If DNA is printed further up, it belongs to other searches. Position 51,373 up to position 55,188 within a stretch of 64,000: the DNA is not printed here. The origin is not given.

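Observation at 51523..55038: Fusion of a DUF4838-like glycosidase-associated domain with a formylglycine-generating-enzyme (SUMF1) domain in one 1170-aa secreted protein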

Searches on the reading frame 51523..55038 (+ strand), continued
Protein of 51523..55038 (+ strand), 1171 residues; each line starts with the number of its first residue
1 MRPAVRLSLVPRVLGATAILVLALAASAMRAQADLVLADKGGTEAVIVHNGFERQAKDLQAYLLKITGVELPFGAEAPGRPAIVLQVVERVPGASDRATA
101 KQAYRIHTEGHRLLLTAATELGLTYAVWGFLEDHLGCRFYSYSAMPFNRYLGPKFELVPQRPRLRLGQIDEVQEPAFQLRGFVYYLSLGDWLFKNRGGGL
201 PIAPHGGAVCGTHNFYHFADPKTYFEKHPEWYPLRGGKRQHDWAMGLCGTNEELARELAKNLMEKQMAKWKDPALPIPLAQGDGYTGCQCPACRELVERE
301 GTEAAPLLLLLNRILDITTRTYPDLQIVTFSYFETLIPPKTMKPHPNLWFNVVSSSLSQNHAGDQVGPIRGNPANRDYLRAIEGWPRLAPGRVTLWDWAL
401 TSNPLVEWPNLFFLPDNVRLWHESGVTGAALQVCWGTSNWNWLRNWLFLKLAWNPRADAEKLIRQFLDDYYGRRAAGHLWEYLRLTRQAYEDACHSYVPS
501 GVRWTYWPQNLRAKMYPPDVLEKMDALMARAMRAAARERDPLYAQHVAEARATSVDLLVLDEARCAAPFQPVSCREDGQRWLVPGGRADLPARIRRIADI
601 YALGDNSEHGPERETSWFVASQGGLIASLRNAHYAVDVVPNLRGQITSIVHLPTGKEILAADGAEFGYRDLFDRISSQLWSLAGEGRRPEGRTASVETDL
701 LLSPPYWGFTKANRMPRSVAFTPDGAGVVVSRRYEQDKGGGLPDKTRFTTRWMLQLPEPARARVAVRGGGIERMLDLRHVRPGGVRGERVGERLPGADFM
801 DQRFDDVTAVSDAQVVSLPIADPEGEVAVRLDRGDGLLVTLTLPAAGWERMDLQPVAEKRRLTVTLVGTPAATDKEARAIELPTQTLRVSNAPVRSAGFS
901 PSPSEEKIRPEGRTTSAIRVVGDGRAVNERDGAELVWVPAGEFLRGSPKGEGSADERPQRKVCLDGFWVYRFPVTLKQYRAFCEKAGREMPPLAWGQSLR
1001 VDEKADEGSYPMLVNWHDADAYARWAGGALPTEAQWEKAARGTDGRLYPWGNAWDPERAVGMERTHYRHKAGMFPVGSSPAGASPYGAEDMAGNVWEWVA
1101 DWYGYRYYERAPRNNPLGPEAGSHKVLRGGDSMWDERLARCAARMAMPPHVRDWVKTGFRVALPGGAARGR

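Call 57: search_protein_families(library=pfam, proteins=[P0129, P0139, P0147, P0128, P0134, P0138, P0130], max_evalue=0.001)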
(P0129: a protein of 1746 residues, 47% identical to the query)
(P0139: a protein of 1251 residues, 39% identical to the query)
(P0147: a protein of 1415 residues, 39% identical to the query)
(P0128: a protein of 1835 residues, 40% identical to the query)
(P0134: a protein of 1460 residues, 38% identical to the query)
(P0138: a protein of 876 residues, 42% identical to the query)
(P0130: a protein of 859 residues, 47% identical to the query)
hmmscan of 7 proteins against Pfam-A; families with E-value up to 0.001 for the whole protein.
P0129 (1746 aa): 7 families
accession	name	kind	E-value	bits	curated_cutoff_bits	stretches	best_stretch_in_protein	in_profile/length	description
PF16126.11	DUF4838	-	3.8e-62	210.7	26.6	1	145-468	2-325/325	Domain of unknown function (DUF4838)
PF13385.13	Laminin_G_3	-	2.5e-15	57.3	27.6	1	1270-1414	14-143/151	Concanavalin A-like lectin/glucanases superfamily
PF01738.24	DLH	-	3.1e-13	50.3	21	1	959-1156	31-194/217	Dienelactone hydrolase family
PF22244.2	GCE_fung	-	1.9e-08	34.9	27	1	1012-1059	85-134/231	Glucuronyl esterase, fungi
PF00326.27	Peptidase_S9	-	7e-06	26.1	22.6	1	1007-1069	41-104/213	Prolyl oligopeptidase family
PF05448.18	AXE1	-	1.4e-05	24.5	21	1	1005-1061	151-207/321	Acetyl xylan esterase (AXE1)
PF08840.17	BAAT_C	-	2.4e-05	24.9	20.9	0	1017-1064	9-56/210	BAAT / Acyl-CoA thioester hydrolase C terminal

P0139 (1251 aa): 3 families
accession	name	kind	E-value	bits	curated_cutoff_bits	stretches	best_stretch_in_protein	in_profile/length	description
PF16126.11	DUF4838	-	2e-60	205.1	26.6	1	327-660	1-324/325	Domain of unknown function (DUF4838)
PF22825.2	HpiC1-like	-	1.7e-27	97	27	2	48-215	2-174/174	HpiC1 cyclase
PF02838.20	Glyco_hydro_20b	-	0.00079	20.6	26.1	0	223-315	18-101/124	Glycosyl hydrolase family 20, domain 2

P0147 (1415 aa): 3 families
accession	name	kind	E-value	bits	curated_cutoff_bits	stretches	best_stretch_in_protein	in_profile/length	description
PF16126.11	DUF4838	-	2.2e-54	185.2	26.6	1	141-474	3-324/325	Domain of unknown function (DUF4838)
PF12951.13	PATR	-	5.3e-08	33.2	27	1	1294-1321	1-28/30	Passenger-associated-transport-repeat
PF02838.20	Glyco_hydro_20b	-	6.2e-06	27.4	26.1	1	25-130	11-104/124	Glycosyl hydrolase family 20, domain 2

P0128 (1835 aa): 4 families
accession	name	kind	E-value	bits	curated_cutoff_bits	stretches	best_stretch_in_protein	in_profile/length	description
PF03781.23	FGE-sulfatase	-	1.3e-41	143.4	23.3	1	1599-1828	3-254/255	Sulfatase-modifying factor enzyme 1-like domain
PF16126.11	DUF4838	-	4.7e-33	115.1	26.6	1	806-1160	1-324/325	Domain of unknown function (DUF4838)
PF13472.12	Lipase_GDSL_2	-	1.6e-19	71.5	32.9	1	35-211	2-173/178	GDSL-like Lipase/Acylhydrolase family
PF00657.28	Lipase_GDSL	-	9.9e-11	42.6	23.6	1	32-217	1-204/208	GDSL-like Lipase/Acylhydrolase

P0134 (1460 aa): 2 families
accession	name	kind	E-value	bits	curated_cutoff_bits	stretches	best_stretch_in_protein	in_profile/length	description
PF03781.23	FGE-sulfatase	-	8.8e-43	147.2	23.3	1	1221-1452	3-254/255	Sulfatase-modifying factor enzyme 1-like domain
PF16126.11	DUF4838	-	1.3e-32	113.7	26.6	1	412-757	5-324/325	Domain of unknown function (DUF4838)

P0138 (876 aa): 2 families
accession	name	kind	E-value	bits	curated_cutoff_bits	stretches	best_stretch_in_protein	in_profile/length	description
PF16126.11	DUF4838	-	2.1e-59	201.7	26.6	1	130-468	1-324/325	Domain of unknown function (DUF4838)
PF02838.20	Glyco_hydro_20b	-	3.1e-05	25.1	26.1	1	35-121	26-104/124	Glycosyl hydrolase family 20, domain 2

P0130 (859 aa): 1 family
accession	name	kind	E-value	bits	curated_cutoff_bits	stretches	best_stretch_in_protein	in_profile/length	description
PF16126.11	DUF4838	-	2.8e-65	221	26.6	1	158-487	1-325/325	Domain of unknown function (DUF4838)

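Call 65: search_protein_families(library=pfam, proteins=[P0141, P0144, P0160, P0161, P0165, P0177, P0187, P0193, P0222], max_evalue=0.0001)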
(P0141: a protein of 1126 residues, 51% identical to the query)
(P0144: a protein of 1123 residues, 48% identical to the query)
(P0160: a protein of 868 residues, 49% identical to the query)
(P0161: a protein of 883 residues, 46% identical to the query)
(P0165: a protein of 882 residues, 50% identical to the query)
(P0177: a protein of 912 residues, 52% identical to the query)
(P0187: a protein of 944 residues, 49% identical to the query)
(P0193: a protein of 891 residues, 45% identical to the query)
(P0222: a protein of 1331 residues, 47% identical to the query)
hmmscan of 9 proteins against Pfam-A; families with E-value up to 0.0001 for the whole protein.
P0141 (1126 aa): 5 families
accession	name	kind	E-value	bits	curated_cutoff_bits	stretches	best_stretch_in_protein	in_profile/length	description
PF03781.23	FGE-sulfatase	-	2.2e-149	496.5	23.3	3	899-1120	3-254/255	Sulfatase-modifying factor enzyme 1-like domain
PF08308.17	PEGA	-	2.5e-12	47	20.8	1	499-559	3-58/71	PEGA domain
PF12733.13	Cadherin-like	-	1.2e-06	29.3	24.2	0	496-542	27-71/89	Cadherin-like beta sandwich domain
PF22820.2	TcaA_3rd_4th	-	5.3e-06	26.7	27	0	498-517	3-22/73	TcaA protein 3rd/4th domain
PF08305.17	NPCBM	-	1.9e-05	25.2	23.9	0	59-151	27-116/137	NPCBM/NEW2 domain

P0144 (1123 aa): 2 families
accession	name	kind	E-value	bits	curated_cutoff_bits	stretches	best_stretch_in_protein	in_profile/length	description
PF03781.23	FGE-sulfatase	-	2.4e-138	460.3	23.3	3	879-1117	3-254/255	Sulfatase-modifying factor enzyme 1-like domain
PF20144.5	TIG_SUH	-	2.4e-06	28.1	24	0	32-85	2-55/94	TIG domain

P0160 (868 aa): 3 families
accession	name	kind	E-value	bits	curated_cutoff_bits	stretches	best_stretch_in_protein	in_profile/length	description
PF03781.23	FGE-sulfatase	-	8.1e-115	383.3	23.3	2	641-865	3-254/255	Sulfatase-modifying factor enzyme 1-like domain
PF01833.30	TIG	-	1.3e-16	60.8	20.9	2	554-629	1-82/84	IPT/TIG domain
PF07495.19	Y_Y_Y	-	3.5e-11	43.3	26.6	0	170-207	20-54/65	Y_Y_Y domain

P0161 (883 aa): 2 families
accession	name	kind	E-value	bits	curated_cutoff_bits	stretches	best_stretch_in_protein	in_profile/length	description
PF03781.23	FGE-sulfatase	-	1.8e-183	608.2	23.3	3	665-879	4-254/255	Sulfatase-modifying factor enzyme 1-like domain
PF13629.12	T2SS-T3SS_pil_N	-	2.3e-11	43.7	23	1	299-349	21-71/72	Pilus formation protein N terminal region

P0165 (882 aa): 3 families
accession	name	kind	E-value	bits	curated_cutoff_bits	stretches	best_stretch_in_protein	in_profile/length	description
PF03781.23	FGE-sulfatase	-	4.6e-103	344.7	23.3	2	660-876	4-254/255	Sulfatase-modifying factor enzyme 1-like domain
PF00656.27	Peptidase_C14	-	6.3e-18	65.7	21.4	1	31-269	2-224/233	Caspase domain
PF08308.17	PEGA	-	3.7e-08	33.6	20.8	0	296-373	4-68/71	PEGA domain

P0177 (912 aa): 3 families
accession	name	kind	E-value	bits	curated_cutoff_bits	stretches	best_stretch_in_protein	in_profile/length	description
PF03781.23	FGE-sulfatase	-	1.1e-116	389.4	23.3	2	687-906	2-254/255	Sulfatase-modifying factor enzyme 1-like domain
PF13365.12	Trypsin_2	-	5e-33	115.3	27.6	1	14-146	1-144/144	Trypsin-like peptidase domain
PF00089.32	Trypsin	-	2.1e-14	54.3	20.6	1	15-170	28-218/220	Trypsin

P0187 (944 aa): 5 families
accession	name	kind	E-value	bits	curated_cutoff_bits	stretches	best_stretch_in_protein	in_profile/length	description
PF03781.23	FGE-sulfatase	-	1.9e-112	375.5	23.3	2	700-942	4-255/255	Sulfatase-modifying factor enzyme 1-like domain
PF00069.31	Pkinase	-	2.1e-48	165.5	31.7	1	18-271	2-260/263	Protein kinase domain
PF07714.23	PK_Tyr_Ser-Thr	-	5.3e-29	101.8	23.1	1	22-266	6-252/258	Protein tyrosine and serine/threonine kinase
PF01636.29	APH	-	1.1e-08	35.6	23.2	0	112-156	146-192/239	Phosphotransferase enzyme family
PF03109.22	ABC1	-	5.1e-07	29.5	22.9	1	61-165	119-218/244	ABC1 atypical kinase-like domain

P0193 (891 aa): 5 families
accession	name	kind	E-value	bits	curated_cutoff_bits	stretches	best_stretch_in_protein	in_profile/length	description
PF03781.23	FGE-sulfatase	-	1.2e-110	369.6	23.3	2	664-887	6-254/255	Sulfatase-modifying factor enzyme 1-like domain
PF00069.31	Pkinase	-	1.3e-52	179.2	31.7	1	12-263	1-253/263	Protein kinase domain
PF07714.23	PK_Tyr_Ser-Thr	-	1e-36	127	23.1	1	13-262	2-249/258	Protein tyrosine and serine/threonine kinase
PF01636.29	APH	-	6.9e-05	23.2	23.2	0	122-158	163-197/239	Phosphotransferase enzyme family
PF03109.22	ABC1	-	8e-05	22.3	22.9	0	83-170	138-226/244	ABC1 atypical kinase-like domain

P0222 (1331 aa): 2 families
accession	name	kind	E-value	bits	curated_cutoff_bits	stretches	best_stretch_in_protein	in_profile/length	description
PF03781.23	FGE-sulfatase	-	1.9e-106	355.8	23.3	2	1093-1323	3-254/255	Sulfatase-modifying factor enzyme 1-like domain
PF07693.20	KAP_NTPase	-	1.5e-38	133.1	20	1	46-341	2-240/293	KAP family P-loop domain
